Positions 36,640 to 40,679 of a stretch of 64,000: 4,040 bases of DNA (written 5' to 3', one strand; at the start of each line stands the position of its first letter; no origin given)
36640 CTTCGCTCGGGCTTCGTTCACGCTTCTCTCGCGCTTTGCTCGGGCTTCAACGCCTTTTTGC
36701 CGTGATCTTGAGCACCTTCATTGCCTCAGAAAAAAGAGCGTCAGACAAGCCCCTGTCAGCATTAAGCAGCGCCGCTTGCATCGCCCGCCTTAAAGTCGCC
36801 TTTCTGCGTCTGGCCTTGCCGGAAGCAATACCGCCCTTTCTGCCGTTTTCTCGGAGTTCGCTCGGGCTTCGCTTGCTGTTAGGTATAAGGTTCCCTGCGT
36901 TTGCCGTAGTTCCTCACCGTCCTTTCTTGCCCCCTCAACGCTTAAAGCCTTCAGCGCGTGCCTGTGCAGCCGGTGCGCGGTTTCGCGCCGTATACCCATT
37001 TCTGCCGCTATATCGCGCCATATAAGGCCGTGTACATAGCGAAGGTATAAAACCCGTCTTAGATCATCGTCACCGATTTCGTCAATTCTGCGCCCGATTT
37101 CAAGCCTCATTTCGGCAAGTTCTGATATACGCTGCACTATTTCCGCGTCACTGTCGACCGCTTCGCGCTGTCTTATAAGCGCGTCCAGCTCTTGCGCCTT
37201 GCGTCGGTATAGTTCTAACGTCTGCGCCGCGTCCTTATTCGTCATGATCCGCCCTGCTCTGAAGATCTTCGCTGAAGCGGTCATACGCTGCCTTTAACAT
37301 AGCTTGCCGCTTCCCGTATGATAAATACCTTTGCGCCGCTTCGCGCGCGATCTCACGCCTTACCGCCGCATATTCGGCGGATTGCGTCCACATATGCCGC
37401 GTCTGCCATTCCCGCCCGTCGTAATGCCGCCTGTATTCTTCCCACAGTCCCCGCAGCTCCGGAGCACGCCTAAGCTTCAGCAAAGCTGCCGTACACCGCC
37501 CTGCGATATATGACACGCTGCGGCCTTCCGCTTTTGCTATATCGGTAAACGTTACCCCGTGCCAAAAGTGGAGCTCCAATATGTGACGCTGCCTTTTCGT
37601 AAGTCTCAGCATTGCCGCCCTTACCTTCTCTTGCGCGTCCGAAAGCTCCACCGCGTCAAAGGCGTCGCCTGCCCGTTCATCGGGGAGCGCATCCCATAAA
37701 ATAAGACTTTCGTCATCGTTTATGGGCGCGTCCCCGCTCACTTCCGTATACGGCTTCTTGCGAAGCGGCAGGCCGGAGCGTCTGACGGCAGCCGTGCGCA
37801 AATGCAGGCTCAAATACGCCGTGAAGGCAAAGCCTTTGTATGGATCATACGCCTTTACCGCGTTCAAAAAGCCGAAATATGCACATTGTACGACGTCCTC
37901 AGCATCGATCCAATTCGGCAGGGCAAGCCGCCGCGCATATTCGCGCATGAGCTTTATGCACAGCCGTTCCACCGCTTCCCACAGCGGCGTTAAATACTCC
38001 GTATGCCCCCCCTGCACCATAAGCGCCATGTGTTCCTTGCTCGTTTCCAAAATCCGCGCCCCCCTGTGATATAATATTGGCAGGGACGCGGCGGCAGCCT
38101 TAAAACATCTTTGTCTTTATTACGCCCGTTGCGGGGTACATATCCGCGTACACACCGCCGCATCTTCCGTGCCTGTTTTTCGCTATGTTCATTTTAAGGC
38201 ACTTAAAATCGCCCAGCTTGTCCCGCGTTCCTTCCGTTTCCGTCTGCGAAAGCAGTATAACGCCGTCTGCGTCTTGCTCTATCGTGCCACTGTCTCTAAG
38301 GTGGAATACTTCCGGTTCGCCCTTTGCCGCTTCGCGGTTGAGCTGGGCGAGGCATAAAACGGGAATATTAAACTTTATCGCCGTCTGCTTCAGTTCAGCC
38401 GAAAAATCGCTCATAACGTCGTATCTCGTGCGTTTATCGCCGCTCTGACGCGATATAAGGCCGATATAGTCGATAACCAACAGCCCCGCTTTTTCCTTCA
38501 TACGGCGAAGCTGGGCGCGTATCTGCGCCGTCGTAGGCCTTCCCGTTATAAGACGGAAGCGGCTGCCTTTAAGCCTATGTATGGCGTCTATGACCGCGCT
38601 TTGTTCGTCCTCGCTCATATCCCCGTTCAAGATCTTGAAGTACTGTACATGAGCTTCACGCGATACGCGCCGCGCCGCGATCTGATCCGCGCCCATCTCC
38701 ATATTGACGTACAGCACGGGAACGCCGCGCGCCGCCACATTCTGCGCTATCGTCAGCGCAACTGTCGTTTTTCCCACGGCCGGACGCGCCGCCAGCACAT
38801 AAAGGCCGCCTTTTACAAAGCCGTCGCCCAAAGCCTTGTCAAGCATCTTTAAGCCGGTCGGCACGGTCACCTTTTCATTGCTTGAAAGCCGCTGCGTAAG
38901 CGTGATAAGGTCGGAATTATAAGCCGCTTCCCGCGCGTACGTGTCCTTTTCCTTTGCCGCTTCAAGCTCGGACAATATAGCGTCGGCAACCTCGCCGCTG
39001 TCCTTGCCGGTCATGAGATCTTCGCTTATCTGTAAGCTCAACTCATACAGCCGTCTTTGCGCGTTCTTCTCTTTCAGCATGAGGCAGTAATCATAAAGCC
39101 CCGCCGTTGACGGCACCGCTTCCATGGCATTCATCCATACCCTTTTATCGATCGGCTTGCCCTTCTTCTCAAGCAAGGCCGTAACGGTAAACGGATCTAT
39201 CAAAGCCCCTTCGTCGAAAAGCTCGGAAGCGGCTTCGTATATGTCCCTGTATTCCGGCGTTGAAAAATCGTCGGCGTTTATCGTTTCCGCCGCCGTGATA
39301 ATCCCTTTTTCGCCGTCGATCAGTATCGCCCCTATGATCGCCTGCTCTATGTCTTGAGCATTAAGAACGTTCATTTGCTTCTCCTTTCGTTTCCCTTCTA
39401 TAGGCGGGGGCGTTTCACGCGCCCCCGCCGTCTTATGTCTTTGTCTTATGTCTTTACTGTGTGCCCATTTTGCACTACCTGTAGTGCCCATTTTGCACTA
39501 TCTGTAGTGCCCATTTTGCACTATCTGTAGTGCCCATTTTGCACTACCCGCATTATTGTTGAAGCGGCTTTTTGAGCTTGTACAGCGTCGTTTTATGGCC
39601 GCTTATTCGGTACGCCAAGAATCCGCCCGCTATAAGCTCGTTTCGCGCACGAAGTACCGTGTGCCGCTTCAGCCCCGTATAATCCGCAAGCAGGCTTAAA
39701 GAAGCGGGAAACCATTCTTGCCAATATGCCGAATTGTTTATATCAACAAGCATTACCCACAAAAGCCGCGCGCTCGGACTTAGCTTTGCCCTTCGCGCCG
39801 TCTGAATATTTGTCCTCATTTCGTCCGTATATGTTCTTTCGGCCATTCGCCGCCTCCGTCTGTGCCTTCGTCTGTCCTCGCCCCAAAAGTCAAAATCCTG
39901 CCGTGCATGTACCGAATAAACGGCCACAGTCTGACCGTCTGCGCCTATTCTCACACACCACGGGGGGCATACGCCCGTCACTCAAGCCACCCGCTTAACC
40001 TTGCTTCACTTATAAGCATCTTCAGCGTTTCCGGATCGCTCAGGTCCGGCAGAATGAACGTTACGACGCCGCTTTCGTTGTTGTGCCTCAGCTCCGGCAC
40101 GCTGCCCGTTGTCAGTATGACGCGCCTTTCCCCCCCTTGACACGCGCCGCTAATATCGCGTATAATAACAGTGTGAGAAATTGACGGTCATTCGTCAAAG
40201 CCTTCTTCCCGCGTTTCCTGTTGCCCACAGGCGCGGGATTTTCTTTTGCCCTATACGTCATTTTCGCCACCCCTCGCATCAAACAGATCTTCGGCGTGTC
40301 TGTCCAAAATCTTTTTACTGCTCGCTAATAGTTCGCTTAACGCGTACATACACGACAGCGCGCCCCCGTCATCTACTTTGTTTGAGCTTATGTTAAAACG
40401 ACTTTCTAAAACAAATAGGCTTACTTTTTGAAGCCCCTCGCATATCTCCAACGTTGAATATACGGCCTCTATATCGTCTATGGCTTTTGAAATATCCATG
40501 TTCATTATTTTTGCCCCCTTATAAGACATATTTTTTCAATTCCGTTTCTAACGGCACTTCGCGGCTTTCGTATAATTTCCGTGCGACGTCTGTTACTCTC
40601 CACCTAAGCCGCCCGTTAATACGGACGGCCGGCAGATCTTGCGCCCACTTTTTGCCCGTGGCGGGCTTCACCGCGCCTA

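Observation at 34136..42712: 8.6-kb tRNA-Leu-integrated element with switch, replication and sigma modules but no virion or transfer genes (possibly satellite/PICI-like)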

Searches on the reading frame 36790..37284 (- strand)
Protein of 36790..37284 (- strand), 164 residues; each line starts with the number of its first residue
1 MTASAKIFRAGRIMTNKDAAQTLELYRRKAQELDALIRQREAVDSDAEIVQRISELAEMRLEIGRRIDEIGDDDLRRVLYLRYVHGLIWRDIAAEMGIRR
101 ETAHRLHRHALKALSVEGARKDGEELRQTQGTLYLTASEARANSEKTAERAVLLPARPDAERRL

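Call 7: search_protein_families(library=pfam, max_evalue=0.01, proteins=[window:36790-37284:-])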
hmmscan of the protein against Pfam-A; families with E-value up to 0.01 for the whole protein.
window:36790-37284:- (164 aa): 4 families
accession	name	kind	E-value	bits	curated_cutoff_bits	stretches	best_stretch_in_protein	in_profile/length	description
PF04545.22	Sigma70_r4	-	1.1e-07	31.6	24.1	1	74-114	8-48/50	Sigma-70, region 4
PF07374.17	DUF1492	-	1.5e-07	32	21.5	1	46-114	31-99/100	Protein of unknown function (DUF1492)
PF08281.18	Sigma70_r4_2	-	1.9e-06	27.9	25.7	1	74-114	14-54/54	Sigma-70, region 4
PF19889.5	DUF6362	-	0.0015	19.3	31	1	74-113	59-97/98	Domain of unknown function (DUF6362)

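Call 8: search_protein_families(library=phrogs, max_evalue=0.01, proteins=[window:36790-37284:-])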
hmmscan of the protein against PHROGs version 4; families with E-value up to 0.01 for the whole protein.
window:36790-37284:- (164 aa): 6 families
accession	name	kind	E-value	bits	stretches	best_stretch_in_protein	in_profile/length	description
phrog_36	-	transcription regulation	4.7e-13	50.3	1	46-115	116-184/220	transcriptional regulator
phrog_248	-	transcription regulation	7.2e-06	27.2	1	48-114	69-133/161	transcriptional activator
phrog_6836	-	unknown function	1.6e-05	25.7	1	73-117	89-131/144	-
phrog_1740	-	transcription regulation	1.6e-05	24.6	1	40-137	144-236/567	RNA polymerase sigma factor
phrog_3512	-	transcription regulation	0.0008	20.6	1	75-113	70-108/130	sigma factor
phrog_79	-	transcription regulation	0.0044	17.7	1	65-114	90-133/156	anti-termination protein Q-like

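Call 10: search_protein_families(library=ncbifam, max_evalue=0.01, proteins=[window:36790-37284:-])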
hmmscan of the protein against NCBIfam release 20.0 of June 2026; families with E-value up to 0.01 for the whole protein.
window:36790-37284:- (164 aa): 7 families
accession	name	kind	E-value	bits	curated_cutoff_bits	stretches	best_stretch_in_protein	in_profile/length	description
TIGR02937.1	sigma70-ECF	superfamily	8.4e-07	28.8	42.9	1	27-115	69-162/165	sigma-70 family RNA polymerase sigma factor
TIGR02985.1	Sig70_bacteroi1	subfamily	0.00084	19.6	126.4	1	36-115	81-159/162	RNA polymerase sigma-70 factor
NF008888.0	PRK11922.1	equivalog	0.001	18.8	204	1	25-108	106-187/231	RNA polymerase sigma factor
NF009166.1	PRK12513.1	equivalog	0.0011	18.7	206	1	28-116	97-184/193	RNA polymerase sigma factor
TIGR02984.1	Sig-70_plancto1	subfamily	0.0011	18.6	183.75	1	58-114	129-184/189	RNA polymerase sigma-70 factor, Planctomycetaceae-specific subfamily 1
NF009172.0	PRK12519.1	subfamily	0.0049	16.4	222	1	27-114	97-185/194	RNA polymerase sigma factor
TIGR02980.1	SigBFG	subfamily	0.0075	16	234.35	0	56-114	165-222/227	SigB/SigF/SigG family RNA polymerase sigma factor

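Call 79: search_protein_families(library=padloc, max_evalue=0.01, proteins=[window:36790-37284:-])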
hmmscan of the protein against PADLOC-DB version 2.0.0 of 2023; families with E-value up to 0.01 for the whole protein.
window:36790-37284:- (164 aa): 0 families

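Call 91: search_dna_similar(query=window:36790-37284:-, collection=phages, mode=protein, max_evalue=0.001, max_rows=25)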
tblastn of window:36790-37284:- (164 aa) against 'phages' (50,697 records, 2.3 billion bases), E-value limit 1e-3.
No match.

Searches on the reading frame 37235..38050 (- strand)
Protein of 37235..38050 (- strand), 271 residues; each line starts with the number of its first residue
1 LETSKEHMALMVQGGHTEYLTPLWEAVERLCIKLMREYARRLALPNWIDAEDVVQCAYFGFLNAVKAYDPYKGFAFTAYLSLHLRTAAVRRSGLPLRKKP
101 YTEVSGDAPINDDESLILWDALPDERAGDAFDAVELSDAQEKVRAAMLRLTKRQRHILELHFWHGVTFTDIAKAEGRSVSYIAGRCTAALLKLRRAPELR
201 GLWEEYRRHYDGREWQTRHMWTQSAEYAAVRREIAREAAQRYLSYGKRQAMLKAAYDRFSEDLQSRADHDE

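Call 7: search_protein_families(library=pfam, max_evalue=0.01, proteins=[window:37235-38050:-])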
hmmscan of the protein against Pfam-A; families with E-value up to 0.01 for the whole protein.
window:37235-38050:- (271 aa): 3 families
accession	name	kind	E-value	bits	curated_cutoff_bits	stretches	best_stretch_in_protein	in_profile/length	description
PF04542.20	Sigma70_r2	-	9.7e-10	38.5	24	1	33-89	7-62/71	Sigma-70 region 2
PF04545.22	Sigma70_r4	-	2.6e-07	30.5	24.1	1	146-194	1-49/50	Sigma-70, region 4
PF08281.18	Sigma70_r4_2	-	6e-07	29.5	25.7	1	141-180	2-41/54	Sigma-70, region 4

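Call 8: search_protein_families(library=phrogs, max_evalue=0.01, proteins=[window:37235-38050:-])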
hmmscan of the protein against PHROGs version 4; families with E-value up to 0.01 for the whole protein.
window:37235-38050:- (271 aa): 7 families
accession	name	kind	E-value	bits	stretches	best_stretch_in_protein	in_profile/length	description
phrog_351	-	transcription regulation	9.8e-21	75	2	5-80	488-563/928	RNA polymerase sigma factor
phrog_1740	-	transcription regulation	2.8e-10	40.3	1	35-201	69-220/567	RNA polymerase sigma factor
phrog_11138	-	unknown function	0.0002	22.7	1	136-195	78-137/142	-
phrog_3512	-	transcription regulation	0.00036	21.7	1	135-193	53-109/130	sigma factor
phrog_36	-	transcription regulation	0.0033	18.1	1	136-194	126-184/220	transcriptional regulator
phrog_323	-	transcription regulation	0.0047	17.5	1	142-238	141-230/319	transcriptional regulator, D5-like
phrog_13787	-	unknown function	0.0073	17.5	0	128-194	100-165/172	-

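Call 10: search_protein_families(library=ncbifam, max_evalue=0.01, proteins=[window:37235-38050:-])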
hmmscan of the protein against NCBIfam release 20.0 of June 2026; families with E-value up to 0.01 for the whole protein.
window:37235-38050:- (271 aa): 52 families (the best 25 are shown)
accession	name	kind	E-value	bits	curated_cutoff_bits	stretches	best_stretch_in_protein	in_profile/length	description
TIGR02937.1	sigma70-ECF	superfamily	2.5e-15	56.5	42.9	1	31-195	10-163/165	sigma-70 family RNA polymerase sigma factor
TIGR02394.1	rpoS_proteo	equivalog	9.7e-12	45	378.7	2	104-172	177-249/285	RNA polymerase sigma factor RpoS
TIGR02479.1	FliA_WhiG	subfamily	1.8e-11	44.2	189.6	2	34-87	8-63/224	FliA/WhiG family RNA polymerase sigma factor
NF004572.0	PRK05911.1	equivalog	2.1e-11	43.7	378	1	109-196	163-252/257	RNA polymerase sigma factor sigma-28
TIGR02980.1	SigBFG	subfamily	2.3e-11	43.8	234.35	2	30-80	11-60/227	SigB/SigF/SigG family RNA polymerase sigma factor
NF009172.0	PRK12519.1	subfamily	1.1e-10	41.4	222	1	44-195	50-187/194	RNA polymerase sigma factor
NF005644.0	PRK07408.1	subfamily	1.8e-10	40.9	261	2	102-186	159-242/258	RNA polymerase sigma factor SigF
TIGR02983.1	SigE-fam_strep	subfamily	2.1e-10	40.8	141.55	1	35-198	19-159/162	SigE family RNA polymerase sigma factor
NF005514.0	PRK07122.1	subfamily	2.3e-10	40.1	372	2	101-194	170-260/264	RNA polymerase sigma factor SigF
NF004935.0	PRK06288.1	equivalog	3.2e-10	40.1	343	1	112-195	177-260/270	RNA polymerase sigma factor WhiG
NF004207.0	PRK05657.1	equivalog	5.5e-10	39.1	394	2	105-162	221-278/329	RNA polymerase sigma factor RpoS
NF007228.0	PRK09646.1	subfamily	9.4e-09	35.2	226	1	50-195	57-188/194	ECF RNA polymerase sigma factor SigK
NF005920.0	PRK07921.1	subfamily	6.5e-08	31.9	464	1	3-90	76-157/328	RNA polymerase sigma factor SigB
TIGR02985.1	Sig70_bacteroi1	subfamily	6.9e-08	32.9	126.4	1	35-195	14-160/162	RNA polymerase sigma-70 factor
NF005248.0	PRK06759.1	equivalog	7.7e-08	32.2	133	1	132-195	89-152/156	RNA polymerase factor sigma-70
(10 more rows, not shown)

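Call 14: search_dna_similar(query=window:37235-38050:-, collection=phages, mode=protein, max_evalue=0.001)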
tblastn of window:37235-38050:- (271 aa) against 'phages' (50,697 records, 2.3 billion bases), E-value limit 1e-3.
Records with a match: 2; places in all: 2; records where one place covers at least 80% of the query: 1.
Best place of each record, by identity: <60% 2.
By first word of the organism name: Bacteriophage 2.
By host as written in the record: - 2.
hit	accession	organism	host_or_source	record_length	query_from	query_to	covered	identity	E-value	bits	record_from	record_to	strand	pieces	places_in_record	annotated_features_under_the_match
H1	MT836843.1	Bacteriophage sp.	human fecal samples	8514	4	252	92%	32.5%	1e-23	105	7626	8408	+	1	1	record has no annotation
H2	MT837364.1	Bacteriophage sp.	human fecal samples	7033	7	165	59%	32.7%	1e-7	58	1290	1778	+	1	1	record has no annotation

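Call 20: find_homologous_proteins(query=window:37235-38050:-)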
Query window:37235-38050:- (271 aa): 5 proteins with E <= 0.001 among 2232 candidates.
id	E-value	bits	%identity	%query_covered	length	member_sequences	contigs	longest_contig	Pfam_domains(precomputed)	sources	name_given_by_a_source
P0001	2.6e-132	458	76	100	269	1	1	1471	PF04545.23,PF04542.21,PF08281.19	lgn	-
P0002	1.4e-106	374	67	94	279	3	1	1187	PF04545.23,PF04542.21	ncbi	-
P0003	5.7e-103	362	67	94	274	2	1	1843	PF04545.23,PF04542.21,PF08281.19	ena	-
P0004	3.1e-100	353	67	94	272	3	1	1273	PF04545.23,PF04542.21,PF08281.19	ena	-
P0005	1.7e-4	39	23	54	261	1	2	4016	PF04545.23,PF04542.21,PF08281.19,PF04539.23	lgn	-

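Call 21: find_related_loci(query=window:37235-38050:-, collection=viral_contigs, flank=10000)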
Query window:37235-38050:- (271 aa) in viral_contigs; peptide patterns used: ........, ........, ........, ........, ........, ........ (x = any residue, [..] = any of these).
2 stretches matched a pattern, but none encodes a relative of the query by tblastn (E <= 1e-3).

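Call 30: find_encoding_contigs(protein=window:37235-38050:-, flank=10000, max_places=10)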
Protein window:37235-38050:- (271 aa): 5 contigs read that carry it; 2 places shown.
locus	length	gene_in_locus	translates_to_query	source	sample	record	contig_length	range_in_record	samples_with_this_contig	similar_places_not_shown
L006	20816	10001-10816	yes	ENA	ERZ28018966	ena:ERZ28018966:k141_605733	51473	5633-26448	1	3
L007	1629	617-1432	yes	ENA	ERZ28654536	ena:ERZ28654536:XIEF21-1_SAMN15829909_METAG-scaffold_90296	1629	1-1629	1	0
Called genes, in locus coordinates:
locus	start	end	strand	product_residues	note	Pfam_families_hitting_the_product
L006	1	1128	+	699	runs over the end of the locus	-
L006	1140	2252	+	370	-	PF02985:HEAT (faint), PF13646:HEAT_2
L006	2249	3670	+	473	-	PF13641:Glyco_tranf_2_3, PF00535:Glycos_transf_2, PF03142:Chitin_synth_2 (faint), PF13632:Glyco_trans_2_3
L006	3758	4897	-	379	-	PF13306:LRR_5, PF13855:LRR_8 (faint), PF13306:LRR_5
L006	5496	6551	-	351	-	PF00589:Phage_integrase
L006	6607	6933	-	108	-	-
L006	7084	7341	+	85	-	-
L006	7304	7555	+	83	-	-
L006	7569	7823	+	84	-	-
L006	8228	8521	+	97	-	PF13730:HTH_36 (weak)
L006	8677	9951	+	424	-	PF00772:DnaB, PF03796:DnaB_C, PF06745:ATPase, PF13481:AAA_25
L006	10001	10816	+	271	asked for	PF04542:Sigma70_r2, PF08281:Sigma70_r4_2 (weak), PF04545:Sigma70_r4 (weak)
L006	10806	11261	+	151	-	PF07374:DUF1492 (weak), PF04545:Sigma70_r4 (weak), PF08281:Sigma70_r4_2 (weak)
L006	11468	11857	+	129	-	-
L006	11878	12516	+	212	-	-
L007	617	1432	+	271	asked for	PF04542:Sigma70_r2, PF08281:Sigma70_r4_2 (weak), PF04545:Sigma70_r4 (weak)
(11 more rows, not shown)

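Call 76: find_related_loci(query=A3, collection=metagenome_contigs, flank=10000)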
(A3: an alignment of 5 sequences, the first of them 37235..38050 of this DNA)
Query A3 (271 aa) in metagenome_contigs; peptide patterns used: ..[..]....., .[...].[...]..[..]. (x = any residue, [..] = any of these).
136 stretches matched a pattern; 1 encode a relative of the query (tblastn E <= 1e-3); 1 distinct loci.
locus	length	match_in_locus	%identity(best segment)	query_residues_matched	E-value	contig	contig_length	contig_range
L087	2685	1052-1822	68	5-260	4e-119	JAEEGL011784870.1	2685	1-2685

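Call 79: search_protein_families(library=padloc, max_evalue=0.01, proteins=[window:37235-38050:-])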
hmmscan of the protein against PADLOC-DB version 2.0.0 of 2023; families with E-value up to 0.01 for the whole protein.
window:37235-38050:- (271 aa): 1 family
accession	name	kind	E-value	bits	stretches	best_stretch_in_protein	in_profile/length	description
PDLC02203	MzaA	-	0.0008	15.7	1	45-88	451-494/683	-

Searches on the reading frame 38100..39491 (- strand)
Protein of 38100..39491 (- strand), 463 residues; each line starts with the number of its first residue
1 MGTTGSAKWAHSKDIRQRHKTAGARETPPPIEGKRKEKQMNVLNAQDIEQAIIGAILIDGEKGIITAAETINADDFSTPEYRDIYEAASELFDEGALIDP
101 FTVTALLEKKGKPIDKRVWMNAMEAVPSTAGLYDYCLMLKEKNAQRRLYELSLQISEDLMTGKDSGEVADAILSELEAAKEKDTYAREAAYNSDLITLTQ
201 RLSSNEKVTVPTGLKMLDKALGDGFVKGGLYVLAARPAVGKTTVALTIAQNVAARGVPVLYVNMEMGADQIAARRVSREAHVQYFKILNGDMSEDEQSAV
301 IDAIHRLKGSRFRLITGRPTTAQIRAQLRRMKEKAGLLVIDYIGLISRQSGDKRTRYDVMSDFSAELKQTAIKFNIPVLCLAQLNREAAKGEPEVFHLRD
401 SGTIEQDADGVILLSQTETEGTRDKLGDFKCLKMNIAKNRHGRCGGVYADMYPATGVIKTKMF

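Call 7: search_protein_families(library=pfam, max_evalue=0.01, proteins=[window:38100-39491:-])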
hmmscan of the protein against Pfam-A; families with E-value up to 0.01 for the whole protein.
window:38100-39491:- (463 aa): 10 families
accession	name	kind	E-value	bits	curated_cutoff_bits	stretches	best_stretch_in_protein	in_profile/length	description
PF03796.21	DnaB_C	-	2.3e-54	184.9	27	1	210-447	2-242/255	DnaB-like helicase C terminal domain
PF00772.26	DnaB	-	2.1e-18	66.7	23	1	44-141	4-103/103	DnaB-like helicase N terminal domain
PF13481.12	AAA_25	-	1.1e-11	45.2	27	1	221-387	25-193/195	AAA domain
PF06745.19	ATPase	-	1.6e-09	37.9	26.6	1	210-371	1-155/231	KaiC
PF03266.21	NTPase_1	-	0.0012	19.1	23.9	1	232-346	3-107/168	NTPase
PF13614.12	AAA_31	-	0.0015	18.9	27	1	239-337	13-106/177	AAA domain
PF00004.35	AAA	-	0.0026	18.6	21.2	0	233-379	3-105/131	ATPase family associated with various cellular activities (AAA)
PF00154.27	RecA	-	0.0029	17.6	27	1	204-277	27-101/262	recA bacterial DNA recombination protein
PF13479.12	AAA_24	-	0.0061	16.9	27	0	232-285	6-51/195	AAA domain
PF01656.29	CbiA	-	0.0084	16.5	25.4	0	239-351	10-84/125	CobQ/CobB/MinD/ParA nucleotide binding domain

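Call 8: search_protein_families(library=phrogs, max_evalue=0.01, proteins=[window:38100-39491:-])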
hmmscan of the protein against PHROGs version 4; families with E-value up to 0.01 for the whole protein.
window:38100-39491:- (463 aa): 12 families
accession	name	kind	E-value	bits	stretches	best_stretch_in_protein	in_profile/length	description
phrog_19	-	DNA, RNA and nucleotide metabolism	3.8e-84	284.7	1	27-454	146-574/621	DnaB-like replicative helicase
phrog_243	-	DNA, RNA and nucleotide metabolism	2.7e-29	103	1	203-458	13-265/273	DnaB-like replicative helicase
phrog_239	-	DNA, RNA and nucleotide metabolism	3e-26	93.6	1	197-458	325-596/801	DNA primase/helicase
phrog_11530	-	unknown function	2.6e-16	61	1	321-452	16-149/184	-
phrog_23150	-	unknown function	1.4e-14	55.2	1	42-250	5-216/217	-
phrog_8337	-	DNA, RNA and nucleotide metabolism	1e-09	39.2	1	188-300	28-143/273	DNA repair protein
phrog_97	-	other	3.3e-08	34.2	1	198-295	38-130/506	UvsX-like recombinase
phrog_26214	-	unknown function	1.1e-05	25.2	1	203-274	31-100/420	-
phrog_20000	-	unknown function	0.00074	20.6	1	47-112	30-94/132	-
phrog_124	-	DNA, RNA and nucleotide metabolism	0.0019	18.6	1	229-280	44-84/382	Sak4-like ssDNA annealing protein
phrog_19720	-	unknown function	0.0052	17.5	0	232-307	4-79/213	-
phrog_50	-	DNA, RNA and nucleotide metabolism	0.0059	16.7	0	228-273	370-414/570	DnaC-like helicase loader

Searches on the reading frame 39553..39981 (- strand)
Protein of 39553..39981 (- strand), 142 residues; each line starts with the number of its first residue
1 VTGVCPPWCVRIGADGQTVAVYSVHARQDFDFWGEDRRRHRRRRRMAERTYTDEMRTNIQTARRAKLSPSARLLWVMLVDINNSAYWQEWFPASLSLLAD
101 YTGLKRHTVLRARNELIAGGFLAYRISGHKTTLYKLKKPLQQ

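Call 7: search_protein_families(library=pfam, max_evalue=0.01, proteins=[window:39553-39981:-])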
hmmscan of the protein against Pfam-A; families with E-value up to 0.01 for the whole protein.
window:39553-39981:- (142 aa): 1 family
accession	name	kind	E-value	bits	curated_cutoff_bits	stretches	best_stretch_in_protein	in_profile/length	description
PF13730.12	HTH_36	-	8.3e-07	29.2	25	1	66-122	2-55/55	Helix-turn-helix domain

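Call 8: search_protein_families(library=phrogs, max_evalue=0.01, proteins=[window:39553-39981:-])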
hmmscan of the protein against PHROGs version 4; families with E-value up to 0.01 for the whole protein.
window:39553-39981:- (142 aa): 5 families
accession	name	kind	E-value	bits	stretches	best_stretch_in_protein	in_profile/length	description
phrog_270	-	DNA, RNA and nucleotide metabolism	2.8e-07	31.2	1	63-124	41-99/383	replication initiation protein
phrog_186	-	DNA, RNA and nucleotide metabolism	2e-06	28.7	1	64-132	38-102/308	DnaD-like helicase loader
phrog_19658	-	DNA, RNA and nucleotide metabolism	3e-05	24.7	1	51-131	3-77/283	replication initiation protein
phrog_678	-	DNA, RNA and nucleotide metabolism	5.1e-05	24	1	78-127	79-120/346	replication initiation O-like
phrog_345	-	DNA, RNA and nucleotide metabolism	0.00023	22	1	36-134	12-109/297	replication initiation O-like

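Call 10: search_protein_families(library=ncbifam, max_evalue=0.01, proteins=[window:39553-39981:-])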
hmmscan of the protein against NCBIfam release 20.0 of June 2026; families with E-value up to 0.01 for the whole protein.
window:39553-39981:- (142 aa): 0 families

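Call 79: search_protein_families(library=padloc, max_evalue=0.01, proteins=[window:39553-39981:-])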
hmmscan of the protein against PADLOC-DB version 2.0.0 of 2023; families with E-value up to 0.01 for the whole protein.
window:39553-39981:- (142 aa): 0 families

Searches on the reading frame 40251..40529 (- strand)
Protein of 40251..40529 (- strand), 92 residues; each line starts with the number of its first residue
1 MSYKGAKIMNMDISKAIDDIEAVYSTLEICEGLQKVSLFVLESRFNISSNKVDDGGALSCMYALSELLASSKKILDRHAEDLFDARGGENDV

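Call 7: search_protein_families(library=pfam, max_evalue=0.01, proteins=[window:40251-40529:-])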
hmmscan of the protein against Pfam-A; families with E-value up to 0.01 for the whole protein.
window:40251-40529:- (92 aa): 0 families

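Call 8: search_protein_families(library=phrogs, max_evalue=0.01, proteins=[window:40251-40529:-])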
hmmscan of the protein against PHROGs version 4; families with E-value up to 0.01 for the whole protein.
window:40251-40529:- (92 aa): 0 families

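Call 10: search_protein_families(library=ncbifam, max_evalue=0.01, proteins=[window:40251-40529:-])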
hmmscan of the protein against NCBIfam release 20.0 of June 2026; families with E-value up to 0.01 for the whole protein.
window:40251-40529:- (92 aa): 0 families

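Call 79: search_protein_families(library=padloc, max_evalue=0.01, proteins=[window:40251-40529:-])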
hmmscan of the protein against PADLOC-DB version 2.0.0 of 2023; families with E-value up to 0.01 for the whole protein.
window:40251-40529:- (92 aa): 0 families
